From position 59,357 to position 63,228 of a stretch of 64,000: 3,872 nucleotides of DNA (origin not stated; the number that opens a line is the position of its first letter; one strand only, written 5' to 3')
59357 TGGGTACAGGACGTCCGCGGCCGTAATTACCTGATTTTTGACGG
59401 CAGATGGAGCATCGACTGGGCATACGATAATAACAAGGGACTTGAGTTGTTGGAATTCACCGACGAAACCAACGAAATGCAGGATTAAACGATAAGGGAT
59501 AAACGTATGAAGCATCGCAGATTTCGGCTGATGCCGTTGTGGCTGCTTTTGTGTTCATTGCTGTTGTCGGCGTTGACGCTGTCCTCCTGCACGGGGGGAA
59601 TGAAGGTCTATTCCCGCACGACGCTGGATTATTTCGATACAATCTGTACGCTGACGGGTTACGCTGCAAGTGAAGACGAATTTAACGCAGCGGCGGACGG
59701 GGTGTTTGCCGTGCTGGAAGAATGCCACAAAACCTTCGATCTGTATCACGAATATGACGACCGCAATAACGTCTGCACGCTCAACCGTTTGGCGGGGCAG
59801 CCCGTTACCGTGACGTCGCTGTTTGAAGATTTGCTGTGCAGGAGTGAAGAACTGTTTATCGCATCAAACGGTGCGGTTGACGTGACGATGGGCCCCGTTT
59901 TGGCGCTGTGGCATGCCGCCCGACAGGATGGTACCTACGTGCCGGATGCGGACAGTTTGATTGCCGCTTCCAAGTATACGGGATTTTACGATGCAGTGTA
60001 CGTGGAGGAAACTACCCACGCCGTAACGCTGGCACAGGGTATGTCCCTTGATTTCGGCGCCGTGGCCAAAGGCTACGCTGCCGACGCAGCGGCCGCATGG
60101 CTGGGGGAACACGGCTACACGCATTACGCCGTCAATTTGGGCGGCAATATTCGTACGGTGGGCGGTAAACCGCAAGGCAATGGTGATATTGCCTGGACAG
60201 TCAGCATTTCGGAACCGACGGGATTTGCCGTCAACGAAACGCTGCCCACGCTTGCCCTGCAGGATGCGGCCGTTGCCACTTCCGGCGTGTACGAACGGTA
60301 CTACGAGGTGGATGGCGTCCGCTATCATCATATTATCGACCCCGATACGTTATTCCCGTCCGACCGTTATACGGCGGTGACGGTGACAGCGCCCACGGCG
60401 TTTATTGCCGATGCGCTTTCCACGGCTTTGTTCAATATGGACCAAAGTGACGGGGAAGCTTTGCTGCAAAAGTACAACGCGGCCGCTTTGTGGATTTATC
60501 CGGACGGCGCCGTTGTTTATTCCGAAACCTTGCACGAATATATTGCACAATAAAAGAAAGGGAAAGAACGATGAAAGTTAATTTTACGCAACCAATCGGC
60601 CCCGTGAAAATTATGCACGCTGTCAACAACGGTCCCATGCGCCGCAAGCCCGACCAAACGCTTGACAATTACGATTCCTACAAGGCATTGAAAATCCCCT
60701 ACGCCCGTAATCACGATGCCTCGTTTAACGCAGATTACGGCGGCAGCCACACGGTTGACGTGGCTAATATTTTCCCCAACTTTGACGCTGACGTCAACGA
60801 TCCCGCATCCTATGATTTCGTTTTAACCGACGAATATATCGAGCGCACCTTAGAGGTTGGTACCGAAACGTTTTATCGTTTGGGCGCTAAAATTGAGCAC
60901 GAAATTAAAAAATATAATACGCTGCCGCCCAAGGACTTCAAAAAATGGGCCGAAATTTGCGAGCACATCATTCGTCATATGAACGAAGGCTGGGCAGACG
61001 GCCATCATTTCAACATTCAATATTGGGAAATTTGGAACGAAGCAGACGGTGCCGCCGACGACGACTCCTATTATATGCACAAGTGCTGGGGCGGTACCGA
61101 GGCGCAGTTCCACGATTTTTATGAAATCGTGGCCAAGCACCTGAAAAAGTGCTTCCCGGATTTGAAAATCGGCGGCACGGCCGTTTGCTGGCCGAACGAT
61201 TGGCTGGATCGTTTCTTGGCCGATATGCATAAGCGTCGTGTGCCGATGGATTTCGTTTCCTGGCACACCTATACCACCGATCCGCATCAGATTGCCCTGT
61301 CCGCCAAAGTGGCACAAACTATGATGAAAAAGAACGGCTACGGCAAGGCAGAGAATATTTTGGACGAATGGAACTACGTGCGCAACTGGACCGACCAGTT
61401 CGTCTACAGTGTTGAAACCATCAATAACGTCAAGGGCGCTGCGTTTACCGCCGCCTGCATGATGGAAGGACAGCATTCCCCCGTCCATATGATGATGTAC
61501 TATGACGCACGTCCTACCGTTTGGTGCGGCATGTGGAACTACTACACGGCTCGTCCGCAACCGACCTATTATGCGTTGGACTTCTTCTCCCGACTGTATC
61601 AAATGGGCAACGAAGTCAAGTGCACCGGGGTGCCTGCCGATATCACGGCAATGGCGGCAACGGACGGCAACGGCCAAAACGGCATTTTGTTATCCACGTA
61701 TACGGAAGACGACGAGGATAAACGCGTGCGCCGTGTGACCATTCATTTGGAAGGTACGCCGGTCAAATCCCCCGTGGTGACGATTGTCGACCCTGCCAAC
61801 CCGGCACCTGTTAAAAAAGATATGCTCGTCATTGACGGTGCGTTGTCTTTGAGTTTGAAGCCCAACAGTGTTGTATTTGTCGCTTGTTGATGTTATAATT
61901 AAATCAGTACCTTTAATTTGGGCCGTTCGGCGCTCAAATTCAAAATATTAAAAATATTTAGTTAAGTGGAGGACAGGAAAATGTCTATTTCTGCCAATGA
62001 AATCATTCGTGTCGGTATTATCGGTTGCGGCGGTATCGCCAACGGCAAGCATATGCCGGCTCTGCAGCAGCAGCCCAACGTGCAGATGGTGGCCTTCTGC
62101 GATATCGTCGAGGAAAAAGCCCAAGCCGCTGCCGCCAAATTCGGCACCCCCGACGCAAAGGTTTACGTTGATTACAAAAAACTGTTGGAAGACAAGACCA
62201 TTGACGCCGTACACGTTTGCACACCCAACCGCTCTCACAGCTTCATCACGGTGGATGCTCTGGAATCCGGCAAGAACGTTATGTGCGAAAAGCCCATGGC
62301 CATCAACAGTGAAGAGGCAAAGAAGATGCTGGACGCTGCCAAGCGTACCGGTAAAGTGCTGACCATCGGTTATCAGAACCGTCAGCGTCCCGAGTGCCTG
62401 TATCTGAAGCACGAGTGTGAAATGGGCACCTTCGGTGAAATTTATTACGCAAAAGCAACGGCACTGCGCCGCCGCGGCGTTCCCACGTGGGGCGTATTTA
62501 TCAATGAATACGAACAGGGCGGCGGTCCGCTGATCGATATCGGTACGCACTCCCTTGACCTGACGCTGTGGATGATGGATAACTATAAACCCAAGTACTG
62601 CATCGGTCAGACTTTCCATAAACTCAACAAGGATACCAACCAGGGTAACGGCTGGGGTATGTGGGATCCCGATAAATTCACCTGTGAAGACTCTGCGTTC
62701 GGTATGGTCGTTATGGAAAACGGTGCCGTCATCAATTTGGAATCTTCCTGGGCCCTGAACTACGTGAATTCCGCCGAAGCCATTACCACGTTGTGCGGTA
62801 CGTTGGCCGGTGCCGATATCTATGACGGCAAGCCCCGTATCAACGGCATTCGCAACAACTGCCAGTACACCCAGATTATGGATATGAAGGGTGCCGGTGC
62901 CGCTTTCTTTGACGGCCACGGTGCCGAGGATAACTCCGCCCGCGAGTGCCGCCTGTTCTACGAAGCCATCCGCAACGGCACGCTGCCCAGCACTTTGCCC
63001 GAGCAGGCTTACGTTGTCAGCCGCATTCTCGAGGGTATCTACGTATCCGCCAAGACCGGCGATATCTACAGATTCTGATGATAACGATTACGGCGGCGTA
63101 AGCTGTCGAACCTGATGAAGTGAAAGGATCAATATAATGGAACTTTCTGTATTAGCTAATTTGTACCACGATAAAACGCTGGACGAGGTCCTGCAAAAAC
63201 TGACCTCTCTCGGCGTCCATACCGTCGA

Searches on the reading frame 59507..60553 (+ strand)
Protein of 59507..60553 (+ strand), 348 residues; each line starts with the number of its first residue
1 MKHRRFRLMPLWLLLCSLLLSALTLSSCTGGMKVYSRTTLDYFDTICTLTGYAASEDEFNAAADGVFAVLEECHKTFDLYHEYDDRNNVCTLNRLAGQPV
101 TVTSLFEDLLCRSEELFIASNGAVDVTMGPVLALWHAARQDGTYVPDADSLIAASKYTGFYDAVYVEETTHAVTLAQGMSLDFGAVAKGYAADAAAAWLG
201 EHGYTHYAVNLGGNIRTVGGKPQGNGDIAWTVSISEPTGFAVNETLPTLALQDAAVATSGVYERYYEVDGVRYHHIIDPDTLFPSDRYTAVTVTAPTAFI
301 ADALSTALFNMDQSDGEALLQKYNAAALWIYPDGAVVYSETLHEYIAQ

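Call 49: search_protein_families(library=pfam, proteins=[window:59507-60553:+])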
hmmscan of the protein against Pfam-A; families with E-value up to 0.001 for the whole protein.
window:59507-60553:+ (348 aa): 1 family
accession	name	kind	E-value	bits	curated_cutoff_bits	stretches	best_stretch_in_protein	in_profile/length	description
PF02424.20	ApbE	-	7.6e-68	229.3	25.6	1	43-328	1-265/266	ApbE family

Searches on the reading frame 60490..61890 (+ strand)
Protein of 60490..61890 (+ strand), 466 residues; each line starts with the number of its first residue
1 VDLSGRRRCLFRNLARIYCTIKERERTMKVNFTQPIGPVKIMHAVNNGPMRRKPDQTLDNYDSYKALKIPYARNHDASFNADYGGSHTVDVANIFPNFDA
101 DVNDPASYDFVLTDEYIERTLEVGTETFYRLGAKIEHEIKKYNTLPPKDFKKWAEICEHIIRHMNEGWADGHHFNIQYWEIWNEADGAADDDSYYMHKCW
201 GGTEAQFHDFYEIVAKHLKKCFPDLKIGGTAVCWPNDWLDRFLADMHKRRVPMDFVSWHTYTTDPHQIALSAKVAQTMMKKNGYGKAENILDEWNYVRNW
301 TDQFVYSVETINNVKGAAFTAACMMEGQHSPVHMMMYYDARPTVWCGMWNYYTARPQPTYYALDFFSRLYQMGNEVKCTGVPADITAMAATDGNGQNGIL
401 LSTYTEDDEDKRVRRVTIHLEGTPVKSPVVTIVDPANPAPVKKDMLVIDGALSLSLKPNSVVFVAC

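Call 49: search_protein_families(library=pfam, proteins=[window:60490-61890:+])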
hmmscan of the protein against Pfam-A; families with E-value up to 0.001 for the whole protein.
window:60490-61890:+ (466 aa): 1 family
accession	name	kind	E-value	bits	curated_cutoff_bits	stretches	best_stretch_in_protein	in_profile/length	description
PF01229.23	Glyco_hydro_39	-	7.5e-16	58.4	26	1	98-322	64-289/472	Glycosyl hydrolases family 39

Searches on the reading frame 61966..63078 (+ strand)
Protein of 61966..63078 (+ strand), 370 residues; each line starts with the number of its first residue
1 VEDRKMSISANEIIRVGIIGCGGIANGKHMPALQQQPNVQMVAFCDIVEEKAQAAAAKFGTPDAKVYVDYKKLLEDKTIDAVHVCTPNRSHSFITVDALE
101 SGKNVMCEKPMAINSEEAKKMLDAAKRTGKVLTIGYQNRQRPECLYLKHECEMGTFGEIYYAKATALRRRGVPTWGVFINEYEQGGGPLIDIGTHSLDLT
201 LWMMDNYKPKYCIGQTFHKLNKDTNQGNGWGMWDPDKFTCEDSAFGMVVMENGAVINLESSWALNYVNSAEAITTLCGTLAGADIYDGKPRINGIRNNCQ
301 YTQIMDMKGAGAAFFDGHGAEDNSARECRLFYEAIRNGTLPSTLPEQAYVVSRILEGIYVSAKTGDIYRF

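Call 49: search_protein_families(library=pfam, proteins=[window:61966-63078:+])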
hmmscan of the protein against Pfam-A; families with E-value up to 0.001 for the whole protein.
window:61966-63078:+ (370 aa): 4 families
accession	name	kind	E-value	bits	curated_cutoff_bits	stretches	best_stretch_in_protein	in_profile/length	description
PF01408.29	GFO_IDH_MocA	-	3.6e-33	115.2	24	1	14-136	1-120/120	Oxidoreductase family, NAD-binding Rossmann fold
PF22725.1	GFO_IDH_MocA_C3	-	4.7e-15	56.1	27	1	147-269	4-113/124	GFO/IDH/MocA C-terminal domain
PF02894.22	GFO_IDH_MocA_C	-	4e-12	46.8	22.9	1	152-365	5-213/218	Oxidoreductase family, C-terminal alpha/beta domain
PF03447.22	NAD_binding_3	-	2.1e-05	25.7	24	1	20-130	1-111/116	Homoserine dehydrogenase, NAD binding domain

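Call 69: find_encoding_contigs(protein=window:61966-63078:+, flank=10000, max_places=4)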
Protein window:61966-63078:+ (370 aa): no gene with exactly this product is on record in the collection.
